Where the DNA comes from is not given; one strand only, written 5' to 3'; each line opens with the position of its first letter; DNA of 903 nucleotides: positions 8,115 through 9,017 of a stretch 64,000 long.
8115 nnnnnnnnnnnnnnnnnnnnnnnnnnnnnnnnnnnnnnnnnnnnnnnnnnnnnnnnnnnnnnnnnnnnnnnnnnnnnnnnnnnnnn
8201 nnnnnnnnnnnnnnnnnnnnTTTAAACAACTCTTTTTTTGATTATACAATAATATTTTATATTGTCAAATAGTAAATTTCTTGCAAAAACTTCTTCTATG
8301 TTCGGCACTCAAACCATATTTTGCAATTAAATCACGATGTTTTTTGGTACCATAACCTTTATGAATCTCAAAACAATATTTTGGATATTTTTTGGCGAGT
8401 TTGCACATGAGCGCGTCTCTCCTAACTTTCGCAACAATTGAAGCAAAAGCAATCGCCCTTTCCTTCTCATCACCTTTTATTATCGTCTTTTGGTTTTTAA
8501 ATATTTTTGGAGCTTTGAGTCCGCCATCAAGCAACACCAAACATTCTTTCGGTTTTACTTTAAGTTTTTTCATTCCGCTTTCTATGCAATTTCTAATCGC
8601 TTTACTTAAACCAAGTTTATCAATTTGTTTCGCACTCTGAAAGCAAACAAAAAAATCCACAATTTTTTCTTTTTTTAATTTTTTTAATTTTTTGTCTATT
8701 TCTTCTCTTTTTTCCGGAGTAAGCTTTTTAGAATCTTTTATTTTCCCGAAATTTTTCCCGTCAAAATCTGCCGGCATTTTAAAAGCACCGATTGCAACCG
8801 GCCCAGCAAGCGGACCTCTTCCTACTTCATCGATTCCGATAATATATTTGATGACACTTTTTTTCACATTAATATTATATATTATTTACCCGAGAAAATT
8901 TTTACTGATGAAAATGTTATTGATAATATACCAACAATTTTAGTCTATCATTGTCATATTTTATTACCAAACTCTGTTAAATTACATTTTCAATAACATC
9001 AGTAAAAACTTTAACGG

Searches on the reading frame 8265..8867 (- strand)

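Call 40: search_protein_families(library=pfam, proteins=[window:8265-8867:-], max_evalue=0.01)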
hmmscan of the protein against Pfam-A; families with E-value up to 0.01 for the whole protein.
window:8265-8867:- (200 aa): 1 family
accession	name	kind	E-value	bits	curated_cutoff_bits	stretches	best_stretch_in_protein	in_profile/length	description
PF01351.25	RNase_HII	-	1.5e-38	133.1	25.8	1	10-196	1-198/199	Ribonuclease HII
